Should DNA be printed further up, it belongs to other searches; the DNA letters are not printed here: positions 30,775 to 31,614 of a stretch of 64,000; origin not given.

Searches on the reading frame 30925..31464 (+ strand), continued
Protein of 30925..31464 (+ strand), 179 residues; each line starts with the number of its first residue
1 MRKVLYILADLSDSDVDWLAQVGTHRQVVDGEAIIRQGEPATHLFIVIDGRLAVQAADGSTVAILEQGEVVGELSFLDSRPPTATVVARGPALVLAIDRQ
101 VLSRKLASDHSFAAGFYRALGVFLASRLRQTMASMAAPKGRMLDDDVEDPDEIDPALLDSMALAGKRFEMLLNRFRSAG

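Call 76: search_solved_structures(query=window:30925-31464:+, max_evalue=0.001, show_alignments=2)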
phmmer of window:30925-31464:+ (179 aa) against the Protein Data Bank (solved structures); distinct sequences matched with E-value up to 0.001: 72 (the best 60 are shown).
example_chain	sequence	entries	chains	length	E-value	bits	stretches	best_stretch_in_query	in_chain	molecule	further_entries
5ezr_A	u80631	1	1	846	2.7e-18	69.7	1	27-104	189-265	cGMP-dependent protein kinase, putative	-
4rz7_A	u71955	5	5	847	2.7e-18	69.7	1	27-104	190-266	cGMP-dependent protein kinase, putative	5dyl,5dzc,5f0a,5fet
9p74_A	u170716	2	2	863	2.9e-18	69.6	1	27-104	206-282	cGMP-dependent protein kinase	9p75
5dyk_A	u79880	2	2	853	5.1e-18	68.8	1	26-104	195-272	CGMP-dependent protein kinase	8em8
9ya0_MA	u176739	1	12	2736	8.8e-18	68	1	30-101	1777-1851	PCR12, TGME49_219070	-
4x6r_B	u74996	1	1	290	2e-15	60.4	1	27-106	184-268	cAMP-dependent protein kinase type I-alpha regulatory subunit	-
2qcs_B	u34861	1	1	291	2e-15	60.4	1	27-106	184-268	cAMP-dependent protein kinase type I-alpha regulatory subunit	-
5jr7_B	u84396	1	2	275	2.4e-15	60.1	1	27-106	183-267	cAMP-dependent protein kinase type I-alpha regulatory subunit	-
1ne4_A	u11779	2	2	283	2.5e-15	60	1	27-106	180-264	cAMP-dependent protein kinase type I-alpha regulatory chain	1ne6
1rgs_A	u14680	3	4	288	2.6e-15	60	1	27-106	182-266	CAMP DEPENDENT PROTEIN KINASE | cAMP-dependent protein kinase type I-alpha regulatory chain | cAMP-dependent protein kinase type I-alpha regulatory subunit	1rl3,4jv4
9edd_B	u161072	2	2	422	2.9e-15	59.9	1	27-106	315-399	cAMP-dependent protein kinase type I-alpha regulatory subunit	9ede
9edc_B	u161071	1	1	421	3.9e-15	59.4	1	27-106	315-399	cAMP-dependent protein kinase type I-alpha regulatory subunit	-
4mx3_A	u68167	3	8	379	6.7e-15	58.7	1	27-106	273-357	cAMP-dependent protein kinase type I-alpha regulatory subunit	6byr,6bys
6no7_B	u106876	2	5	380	6.8e-15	58.6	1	27-106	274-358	cAMP-dependent protein kinase type I-alpha regulatory subunit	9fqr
7lz4_A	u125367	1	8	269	1.4e-14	57.6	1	27-106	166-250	cAMP-dependent protein kinase type I-alpha regulatory subunit, N-terminally processed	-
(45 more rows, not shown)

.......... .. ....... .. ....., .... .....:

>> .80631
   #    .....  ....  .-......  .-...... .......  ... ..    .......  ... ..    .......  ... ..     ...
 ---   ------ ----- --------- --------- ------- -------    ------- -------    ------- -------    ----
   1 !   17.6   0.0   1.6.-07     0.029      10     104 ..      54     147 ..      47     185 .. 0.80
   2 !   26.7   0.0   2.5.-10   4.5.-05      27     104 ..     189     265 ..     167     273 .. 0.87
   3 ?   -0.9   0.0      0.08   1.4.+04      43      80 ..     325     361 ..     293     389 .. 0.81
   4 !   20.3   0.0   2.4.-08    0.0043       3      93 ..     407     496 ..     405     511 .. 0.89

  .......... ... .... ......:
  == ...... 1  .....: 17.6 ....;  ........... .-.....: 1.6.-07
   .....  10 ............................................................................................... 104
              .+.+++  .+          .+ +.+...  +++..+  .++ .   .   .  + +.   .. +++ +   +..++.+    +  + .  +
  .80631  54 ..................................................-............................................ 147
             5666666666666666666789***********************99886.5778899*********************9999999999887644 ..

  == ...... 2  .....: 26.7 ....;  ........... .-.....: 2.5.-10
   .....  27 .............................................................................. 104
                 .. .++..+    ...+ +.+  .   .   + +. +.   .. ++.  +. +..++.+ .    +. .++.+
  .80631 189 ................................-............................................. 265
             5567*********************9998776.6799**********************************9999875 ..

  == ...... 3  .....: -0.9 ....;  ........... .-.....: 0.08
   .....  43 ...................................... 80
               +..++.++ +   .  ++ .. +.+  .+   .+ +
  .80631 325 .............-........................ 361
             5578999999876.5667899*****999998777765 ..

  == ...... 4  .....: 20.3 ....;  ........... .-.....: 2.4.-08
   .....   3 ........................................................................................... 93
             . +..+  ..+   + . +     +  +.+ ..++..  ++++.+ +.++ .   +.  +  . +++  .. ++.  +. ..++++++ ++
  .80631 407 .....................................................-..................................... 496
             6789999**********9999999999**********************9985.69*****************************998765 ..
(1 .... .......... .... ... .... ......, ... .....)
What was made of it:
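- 30925..31464 (+): 179-aa single cyclic-nucleotide-binding-domain protein ('bacteriocin-type transport-associated protein' family) with a non-canonical phosphate-binding cassette, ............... Best PDB matches are PKG/PKA CNB domains, E about 1e-18 (call 76).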
